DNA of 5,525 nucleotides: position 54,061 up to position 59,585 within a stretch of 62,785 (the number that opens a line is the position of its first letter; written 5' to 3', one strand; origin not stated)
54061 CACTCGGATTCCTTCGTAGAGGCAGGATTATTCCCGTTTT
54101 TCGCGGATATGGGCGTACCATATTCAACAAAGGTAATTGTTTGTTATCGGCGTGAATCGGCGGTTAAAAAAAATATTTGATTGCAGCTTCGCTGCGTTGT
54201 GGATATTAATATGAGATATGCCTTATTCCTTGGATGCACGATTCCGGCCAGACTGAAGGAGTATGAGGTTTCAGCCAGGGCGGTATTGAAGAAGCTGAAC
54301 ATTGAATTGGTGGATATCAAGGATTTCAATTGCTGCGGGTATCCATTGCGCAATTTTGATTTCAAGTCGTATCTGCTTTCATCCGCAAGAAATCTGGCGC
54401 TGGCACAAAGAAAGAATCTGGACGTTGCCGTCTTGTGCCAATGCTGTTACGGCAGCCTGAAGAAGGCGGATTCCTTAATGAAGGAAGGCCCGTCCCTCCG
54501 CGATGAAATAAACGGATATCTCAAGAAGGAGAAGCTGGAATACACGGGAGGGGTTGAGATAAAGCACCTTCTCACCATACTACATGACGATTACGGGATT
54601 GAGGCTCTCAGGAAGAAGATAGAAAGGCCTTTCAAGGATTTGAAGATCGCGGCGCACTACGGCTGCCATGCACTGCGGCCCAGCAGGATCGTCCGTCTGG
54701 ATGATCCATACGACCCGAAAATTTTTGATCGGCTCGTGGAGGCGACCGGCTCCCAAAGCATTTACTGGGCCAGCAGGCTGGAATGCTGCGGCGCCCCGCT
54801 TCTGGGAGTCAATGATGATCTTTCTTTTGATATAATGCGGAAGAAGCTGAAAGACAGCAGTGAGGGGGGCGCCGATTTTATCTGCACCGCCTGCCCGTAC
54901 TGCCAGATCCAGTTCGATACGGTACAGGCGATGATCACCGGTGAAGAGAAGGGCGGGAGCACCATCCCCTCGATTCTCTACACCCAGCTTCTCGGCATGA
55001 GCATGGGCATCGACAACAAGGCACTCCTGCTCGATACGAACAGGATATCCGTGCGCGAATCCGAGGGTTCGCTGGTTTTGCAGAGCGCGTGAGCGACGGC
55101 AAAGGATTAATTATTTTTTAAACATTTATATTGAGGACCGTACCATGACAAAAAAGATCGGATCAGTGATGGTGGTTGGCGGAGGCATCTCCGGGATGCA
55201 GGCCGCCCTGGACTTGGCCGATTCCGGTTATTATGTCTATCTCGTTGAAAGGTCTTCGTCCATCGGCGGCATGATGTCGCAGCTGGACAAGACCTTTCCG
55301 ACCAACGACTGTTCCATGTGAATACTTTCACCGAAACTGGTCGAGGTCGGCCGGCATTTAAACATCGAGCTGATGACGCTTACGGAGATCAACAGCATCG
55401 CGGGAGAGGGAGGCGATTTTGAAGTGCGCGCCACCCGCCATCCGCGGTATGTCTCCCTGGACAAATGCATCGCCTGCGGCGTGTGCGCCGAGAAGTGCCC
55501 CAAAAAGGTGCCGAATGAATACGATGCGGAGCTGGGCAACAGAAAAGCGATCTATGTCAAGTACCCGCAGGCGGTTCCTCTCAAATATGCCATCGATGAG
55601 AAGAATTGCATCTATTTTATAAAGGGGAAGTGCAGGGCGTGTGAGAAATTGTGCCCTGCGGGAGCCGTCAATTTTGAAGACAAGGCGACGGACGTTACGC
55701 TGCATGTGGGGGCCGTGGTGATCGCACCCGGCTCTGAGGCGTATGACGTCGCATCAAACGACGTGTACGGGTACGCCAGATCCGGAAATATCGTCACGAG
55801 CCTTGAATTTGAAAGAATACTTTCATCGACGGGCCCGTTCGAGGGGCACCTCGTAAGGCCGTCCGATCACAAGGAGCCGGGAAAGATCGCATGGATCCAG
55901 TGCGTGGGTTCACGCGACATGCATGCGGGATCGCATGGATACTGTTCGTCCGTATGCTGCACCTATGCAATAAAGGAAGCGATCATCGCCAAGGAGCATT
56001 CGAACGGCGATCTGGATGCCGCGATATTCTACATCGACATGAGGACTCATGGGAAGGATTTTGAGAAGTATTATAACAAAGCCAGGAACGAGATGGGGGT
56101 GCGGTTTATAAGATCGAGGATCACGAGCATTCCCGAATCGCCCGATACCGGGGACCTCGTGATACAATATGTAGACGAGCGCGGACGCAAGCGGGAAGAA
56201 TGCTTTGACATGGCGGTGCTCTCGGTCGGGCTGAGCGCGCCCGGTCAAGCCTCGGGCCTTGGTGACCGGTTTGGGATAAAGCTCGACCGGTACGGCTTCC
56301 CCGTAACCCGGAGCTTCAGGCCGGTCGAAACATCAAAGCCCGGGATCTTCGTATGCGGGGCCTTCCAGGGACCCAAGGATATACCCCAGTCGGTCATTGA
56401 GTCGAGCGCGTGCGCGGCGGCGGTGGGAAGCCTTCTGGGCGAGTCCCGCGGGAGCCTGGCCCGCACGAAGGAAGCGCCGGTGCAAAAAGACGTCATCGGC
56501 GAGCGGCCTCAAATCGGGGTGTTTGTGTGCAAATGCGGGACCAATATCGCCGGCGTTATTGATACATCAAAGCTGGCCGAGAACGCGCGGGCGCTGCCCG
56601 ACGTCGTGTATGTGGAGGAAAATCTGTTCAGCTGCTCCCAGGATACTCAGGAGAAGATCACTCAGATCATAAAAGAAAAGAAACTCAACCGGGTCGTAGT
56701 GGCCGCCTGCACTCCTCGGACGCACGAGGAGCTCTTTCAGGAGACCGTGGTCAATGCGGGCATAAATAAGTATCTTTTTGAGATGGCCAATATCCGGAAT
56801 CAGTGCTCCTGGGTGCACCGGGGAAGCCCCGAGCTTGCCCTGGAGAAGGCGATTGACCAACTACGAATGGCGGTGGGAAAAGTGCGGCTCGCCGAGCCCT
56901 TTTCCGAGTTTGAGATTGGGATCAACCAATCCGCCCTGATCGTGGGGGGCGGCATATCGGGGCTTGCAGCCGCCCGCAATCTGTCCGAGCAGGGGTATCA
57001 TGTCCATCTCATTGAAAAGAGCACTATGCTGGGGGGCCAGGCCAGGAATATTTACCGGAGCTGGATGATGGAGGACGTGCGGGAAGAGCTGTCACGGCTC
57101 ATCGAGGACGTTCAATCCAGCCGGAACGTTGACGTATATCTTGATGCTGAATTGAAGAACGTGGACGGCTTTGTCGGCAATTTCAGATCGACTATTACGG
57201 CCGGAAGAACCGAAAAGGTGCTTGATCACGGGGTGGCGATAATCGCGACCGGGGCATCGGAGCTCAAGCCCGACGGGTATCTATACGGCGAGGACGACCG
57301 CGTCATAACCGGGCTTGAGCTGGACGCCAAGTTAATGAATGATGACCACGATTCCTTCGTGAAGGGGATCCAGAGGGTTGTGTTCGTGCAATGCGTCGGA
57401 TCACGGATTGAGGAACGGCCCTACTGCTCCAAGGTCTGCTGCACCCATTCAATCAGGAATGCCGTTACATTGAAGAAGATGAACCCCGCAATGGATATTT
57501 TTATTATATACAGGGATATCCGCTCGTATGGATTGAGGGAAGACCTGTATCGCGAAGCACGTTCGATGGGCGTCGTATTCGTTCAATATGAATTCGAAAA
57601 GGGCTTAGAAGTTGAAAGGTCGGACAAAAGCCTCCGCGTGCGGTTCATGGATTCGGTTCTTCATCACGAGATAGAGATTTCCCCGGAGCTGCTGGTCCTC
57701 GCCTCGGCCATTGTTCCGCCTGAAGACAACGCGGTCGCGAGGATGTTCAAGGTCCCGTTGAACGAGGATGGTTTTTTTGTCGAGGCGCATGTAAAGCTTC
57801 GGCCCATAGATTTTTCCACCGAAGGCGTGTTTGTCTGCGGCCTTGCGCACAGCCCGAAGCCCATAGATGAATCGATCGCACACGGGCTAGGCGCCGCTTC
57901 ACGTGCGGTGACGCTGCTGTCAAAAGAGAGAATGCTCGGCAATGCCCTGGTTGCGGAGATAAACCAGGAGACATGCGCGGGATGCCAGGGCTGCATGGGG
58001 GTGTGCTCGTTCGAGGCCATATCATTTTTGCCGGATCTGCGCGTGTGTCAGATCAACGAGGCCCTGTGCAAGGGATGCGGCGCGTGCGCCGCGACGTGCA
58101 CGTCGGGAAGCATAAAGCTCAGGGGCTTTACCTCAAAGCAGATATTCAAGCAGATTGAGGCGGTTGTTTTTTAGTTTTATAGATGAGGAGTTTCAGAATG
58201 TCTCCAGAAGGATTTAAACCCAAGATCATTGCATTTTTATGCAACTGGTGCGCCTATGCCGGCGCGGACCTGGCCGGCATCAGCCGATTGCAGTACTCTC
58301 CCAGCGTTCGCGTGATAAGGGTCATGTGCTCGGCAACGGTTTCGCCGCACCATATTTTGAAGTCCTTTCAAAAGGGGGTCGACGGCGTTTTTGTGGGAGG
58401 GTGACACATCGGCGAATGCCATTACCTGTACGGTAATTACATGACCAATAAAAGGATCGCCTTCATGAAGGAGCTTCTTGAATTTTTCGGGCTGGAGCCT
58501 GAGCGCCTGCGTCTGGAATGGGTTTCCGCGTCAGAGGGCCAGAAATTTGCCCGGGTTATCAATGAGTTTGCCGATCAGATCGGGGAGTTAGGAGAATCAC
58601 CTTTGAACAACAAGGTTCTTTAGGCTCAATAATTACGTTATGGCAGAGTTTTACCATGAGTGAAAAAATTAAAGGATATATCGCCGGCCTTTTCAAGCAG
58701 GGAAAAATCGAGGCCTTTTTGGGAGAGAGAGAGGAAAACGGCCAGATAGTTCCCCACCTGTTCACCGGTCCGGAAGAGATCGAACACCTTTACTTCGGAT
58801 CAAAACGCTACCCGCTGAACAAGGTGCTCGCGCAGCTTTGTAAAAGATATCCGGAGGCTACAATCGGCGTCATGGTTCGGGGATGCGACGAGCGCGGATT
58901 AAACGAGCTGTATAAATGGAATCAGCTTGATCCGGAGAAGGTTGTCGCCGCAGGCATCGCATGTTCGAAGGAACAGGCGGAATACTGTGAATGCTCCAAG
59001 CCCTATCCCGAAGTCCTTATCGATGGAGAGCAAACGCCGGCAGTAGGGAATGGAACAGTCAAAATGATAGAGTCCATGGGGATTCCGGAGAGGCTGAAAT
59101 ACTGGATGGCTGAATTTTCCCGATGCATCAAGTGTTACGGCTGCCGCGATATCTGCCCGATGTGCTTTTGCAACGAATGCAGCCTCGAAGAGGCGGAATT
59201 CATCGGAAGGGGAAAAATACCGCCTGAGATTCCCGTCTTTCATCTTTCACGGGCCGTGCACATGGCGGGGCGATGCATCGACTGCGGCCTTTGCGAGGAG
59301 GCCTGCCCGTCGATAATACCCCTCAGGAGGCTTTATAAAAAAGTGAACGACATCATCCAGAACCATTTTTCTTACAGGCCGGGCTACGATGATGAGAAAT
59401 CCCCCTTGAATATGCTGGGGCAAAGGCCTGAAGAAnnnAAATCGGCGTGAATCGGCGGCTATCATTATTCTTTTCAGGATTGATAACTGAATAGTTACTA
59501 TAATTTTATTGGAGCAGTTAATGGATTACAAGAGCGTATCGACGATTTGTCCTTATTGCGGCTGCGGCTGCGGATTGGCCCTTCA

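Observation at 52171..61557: Formate-linked Hdr module combining a membrane cytochrome-b/HdrC fusion, HdrB, a double HdrA, MvhD and a cytoplasmic Sec-FdhA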

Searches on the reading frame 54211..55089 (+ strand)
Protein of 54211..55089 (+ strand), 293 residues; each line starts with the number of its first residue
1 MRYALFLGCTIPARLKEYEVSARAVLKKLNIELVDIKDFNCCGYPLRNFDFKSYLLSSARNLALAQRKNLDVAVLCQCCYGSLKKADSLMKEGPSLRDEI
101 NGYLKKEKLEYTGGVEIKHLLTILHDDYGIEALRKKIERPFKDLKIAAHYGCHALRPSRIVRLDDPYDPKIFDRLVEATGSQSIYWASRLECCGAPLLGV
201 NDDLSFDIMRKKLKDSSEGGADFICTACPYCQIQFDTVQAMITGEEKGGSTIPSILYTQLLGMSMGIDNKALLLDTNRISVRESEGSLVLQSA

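Call 9: search_protein_families(library=pfam, max_evalue=0.01, proteins=[window:54211-55089:+])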
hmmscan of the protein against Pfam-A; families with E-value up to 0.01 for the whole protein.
seq(293 aa): 1 family
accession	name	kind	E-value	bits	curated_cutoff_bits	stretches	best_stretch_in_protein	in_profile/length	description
PF02754.22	CCG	-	6.9e-25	87.4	20.6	2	146-236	1-85/85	Cysteine-rich domain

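Call 66: search_solved_structures(query=window:54211-55089:+, max_evalue=0.00001, show_alignments=1)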
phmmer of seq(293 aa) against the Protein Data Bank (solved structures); distinct sequences matched with E-value up to 0.00001: 5.
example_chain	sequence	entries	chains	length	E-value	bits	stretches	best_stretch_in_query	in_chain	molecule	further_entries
5odc_B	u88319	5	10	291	1e-60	209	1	1-281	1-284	Heterodisulfide reductase, subunit B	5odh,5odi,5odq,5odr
8rvu_b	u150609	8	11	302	9.8e-58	199.2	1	1-283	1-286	H(2):CoB-CoM heterodisulfide,ferredoxin reductase subunit B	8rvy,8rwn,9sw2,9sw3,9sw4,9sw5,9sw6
8rvv_B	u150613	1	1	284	3.4e-57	197.4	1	1-280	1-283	H(2):CoB-CoM heterodisulfide,ferredoxin reductase subunit B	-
9sfi_C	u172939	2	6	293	3.7e-57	197.3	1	1-281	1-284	H(2)/formate:CoB-CoM heterodisulfide,ferredoxin reductase subunit B2 | Heterodisulfide reductase subunit B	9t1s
7bkb_B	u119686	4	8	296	3.1e-52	181.1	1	2-279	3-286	CoB--CoM heterodisulfide reductase subunit B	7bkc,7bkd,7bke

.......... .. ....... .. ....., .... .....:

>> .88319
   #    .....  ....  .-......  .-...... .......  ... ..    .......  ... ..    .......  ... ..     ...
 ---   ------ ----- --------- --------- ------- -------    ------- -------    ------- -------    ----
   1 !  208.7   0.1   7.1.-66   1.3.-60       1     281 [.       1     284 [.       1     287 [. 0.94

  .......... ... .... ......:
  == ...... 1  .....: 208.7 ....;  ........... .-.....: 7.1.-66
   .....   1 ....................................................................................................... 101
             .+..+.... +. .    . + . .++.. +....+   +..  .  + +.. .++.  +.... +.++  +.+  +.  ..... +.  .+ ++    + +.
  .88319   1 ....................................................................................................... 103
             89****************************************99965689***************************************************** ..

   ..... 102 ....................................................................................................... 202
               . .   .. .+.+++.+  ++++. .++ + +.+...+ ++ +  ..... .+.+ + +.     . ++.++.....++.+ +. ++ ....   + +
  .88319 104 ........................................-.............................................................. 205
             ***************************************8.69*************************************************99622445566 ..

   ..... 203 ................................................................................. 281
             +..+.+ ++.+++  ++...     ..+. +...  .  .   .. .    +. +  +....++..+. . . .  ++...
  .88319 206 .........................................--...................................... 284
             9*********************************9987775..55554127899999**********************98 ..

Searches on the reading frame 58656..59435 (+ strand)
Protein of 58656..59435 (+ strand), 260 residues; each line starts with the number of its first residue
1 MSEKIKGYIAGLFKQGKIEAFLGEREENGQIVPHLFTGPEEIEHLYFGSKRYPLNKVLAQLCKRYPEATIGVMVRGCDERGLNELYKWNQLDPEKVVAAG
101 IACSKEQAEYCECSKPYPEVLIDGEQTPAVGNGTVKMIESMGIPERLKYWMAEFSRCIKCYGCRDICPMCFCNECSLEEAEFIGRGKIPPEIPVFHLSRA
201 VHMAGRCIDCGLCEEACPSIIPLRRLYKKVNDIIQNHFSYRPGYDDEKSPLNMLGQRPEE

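Call 9: search_protein_families(library=pfam, max_evalue=0.01, proteins=[window:58656-59435:+])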
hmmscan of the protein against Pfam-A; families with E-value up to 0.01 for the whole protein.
seq(260 aa): 12 families
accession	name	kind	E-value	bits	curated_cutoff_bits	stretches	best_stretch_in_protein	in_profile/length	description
PF12797.12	Fer4_2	-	1.2e-05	25.4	24.5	1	203-219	6-22/22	4Fe-4S binding domain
PF00037.32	Fer4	-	3.2e-05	24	21.1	1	204-218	5-19/24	4Fe-4S binding domain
PF13187.11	Fer4_9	-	0.00014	22.3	27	1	156-219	1-49/52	4Fe-4S dicluster domain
PF13183.11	Fer4_8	-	0.00018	22.4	27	1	204-228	2-27/68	4Fe-4S dicluster domain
PF12837.12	Fer4_6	-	0.0002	21.6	25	1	201-219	3-21/24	4Fe-4S binding domain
PF13370.11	Fer4_13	-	0.00025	22.1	24.5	0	206-220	5-19/58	4Fe-4S single cluster domain of Ferredoxin I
PF12800.12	Fer4_4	-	0.00032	21.2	24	1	205-218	2-15/17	4Fe-4S binding domain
PF13534.11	Fer4_17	-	0.00035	21.5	22.2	1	156-219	1-58/61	4Fe-4S dicluster domain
PF13237.11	Fer4_10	-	0.00086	19.6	25.5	1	153-218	5-53/53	4Fe-4S dicluster domain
PF13746.11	Fer4_18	-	0.0067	17.1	27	0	199-225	53-79/114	4Fe-4S dicluster domain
PF12838.12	Fer4_7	-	0.0075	17.2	27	0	156-219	1-50/52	4Fe-4S dicluster domain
PF17179.9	Fer4_22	-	0.0077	17.5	27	0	156-176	1-21/95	4Fe-4S dicluster domain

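Call 13: search_solved_structures(query=window:58656-59435:+, max_evalue=1, show_alignments=2)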
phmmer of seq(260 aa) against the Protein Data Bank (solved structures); distinct sequences matched with E-value up to 1: 58.
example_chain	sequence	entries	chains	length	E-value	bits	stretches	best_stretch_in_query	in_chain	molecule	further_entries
9t1s_M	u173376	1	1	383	8.4e-33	117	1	147-250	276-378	formate dehydrogenase (coenzyme F420)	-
7bkb_E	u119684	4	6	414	2.3e-27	99.1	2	139-246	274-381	Formate dehydrogenase, beta subunit (F420)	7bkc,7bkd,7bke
8rvu_E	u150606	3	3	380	2e-26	96.1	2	147-251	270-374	Formate dehydrogenase, beta subunit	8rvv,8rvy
7tgh_S8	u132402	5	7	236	0.0057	19.2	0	206-219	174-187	NADH-ubiquinone oxidoreductase 1, chain, putative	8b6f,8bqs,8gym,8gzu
7ar7_I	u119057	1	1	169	0.0087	18.6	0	205-219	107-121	NADH dehydrogenase [ubiquinone] iron-sulfur protein 8-A, mitochondrial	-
8qby_I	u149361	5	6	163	0.015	17.8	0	205-219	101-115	NADH-quinone oxidoreductase subunit I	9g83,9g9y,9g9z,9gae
7p61_I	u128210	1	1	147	0.017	17.6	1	155-220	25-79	NADH-quinone oxidoreductase subunit I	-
7p7k_I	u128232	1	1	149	0.018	17.5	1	155-220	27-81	NADH-quinone oxidoreductase subunit I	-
7p69_I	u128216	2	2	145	0.018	17.5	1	155-220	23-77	NADH-quinone oxidoreductase subunit I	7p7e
7a23_D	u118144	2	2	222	0.019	17.5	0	205-219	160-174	TYKY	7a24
7v2c_B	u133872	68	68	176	0.02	17.4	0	205-219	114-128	NADH dehydrogenase [ubiquinone] iron-sulfur protein 8, mitochondrial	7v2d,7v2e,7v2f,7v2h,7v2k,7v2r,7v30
7q5y_D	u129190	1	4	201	0.021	17.3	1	145-219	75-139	NADH-quinone oxidoreductase subunit I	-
7aqr_I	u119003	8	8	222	0.022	17.3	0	205-219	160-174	NADH dehydrogenase [ubiquinone] iron-sulfur protein 8-A, mitochondrial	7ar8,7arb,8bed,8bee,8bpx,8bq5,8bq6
7p62_I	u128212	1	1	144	0.022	17.2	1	155-220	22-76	NADH-quinone oxidoreductase subunit I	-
5lc5_I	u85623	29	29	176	0.023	17.2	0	205-219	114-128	NADH dehydrogenase [ubiquinone] iron-sulfur protein 8, mitochondrial | Mitochondrial complex I, TYKY subunit | NADH:ubiquinone oxidoreductase core subunit S8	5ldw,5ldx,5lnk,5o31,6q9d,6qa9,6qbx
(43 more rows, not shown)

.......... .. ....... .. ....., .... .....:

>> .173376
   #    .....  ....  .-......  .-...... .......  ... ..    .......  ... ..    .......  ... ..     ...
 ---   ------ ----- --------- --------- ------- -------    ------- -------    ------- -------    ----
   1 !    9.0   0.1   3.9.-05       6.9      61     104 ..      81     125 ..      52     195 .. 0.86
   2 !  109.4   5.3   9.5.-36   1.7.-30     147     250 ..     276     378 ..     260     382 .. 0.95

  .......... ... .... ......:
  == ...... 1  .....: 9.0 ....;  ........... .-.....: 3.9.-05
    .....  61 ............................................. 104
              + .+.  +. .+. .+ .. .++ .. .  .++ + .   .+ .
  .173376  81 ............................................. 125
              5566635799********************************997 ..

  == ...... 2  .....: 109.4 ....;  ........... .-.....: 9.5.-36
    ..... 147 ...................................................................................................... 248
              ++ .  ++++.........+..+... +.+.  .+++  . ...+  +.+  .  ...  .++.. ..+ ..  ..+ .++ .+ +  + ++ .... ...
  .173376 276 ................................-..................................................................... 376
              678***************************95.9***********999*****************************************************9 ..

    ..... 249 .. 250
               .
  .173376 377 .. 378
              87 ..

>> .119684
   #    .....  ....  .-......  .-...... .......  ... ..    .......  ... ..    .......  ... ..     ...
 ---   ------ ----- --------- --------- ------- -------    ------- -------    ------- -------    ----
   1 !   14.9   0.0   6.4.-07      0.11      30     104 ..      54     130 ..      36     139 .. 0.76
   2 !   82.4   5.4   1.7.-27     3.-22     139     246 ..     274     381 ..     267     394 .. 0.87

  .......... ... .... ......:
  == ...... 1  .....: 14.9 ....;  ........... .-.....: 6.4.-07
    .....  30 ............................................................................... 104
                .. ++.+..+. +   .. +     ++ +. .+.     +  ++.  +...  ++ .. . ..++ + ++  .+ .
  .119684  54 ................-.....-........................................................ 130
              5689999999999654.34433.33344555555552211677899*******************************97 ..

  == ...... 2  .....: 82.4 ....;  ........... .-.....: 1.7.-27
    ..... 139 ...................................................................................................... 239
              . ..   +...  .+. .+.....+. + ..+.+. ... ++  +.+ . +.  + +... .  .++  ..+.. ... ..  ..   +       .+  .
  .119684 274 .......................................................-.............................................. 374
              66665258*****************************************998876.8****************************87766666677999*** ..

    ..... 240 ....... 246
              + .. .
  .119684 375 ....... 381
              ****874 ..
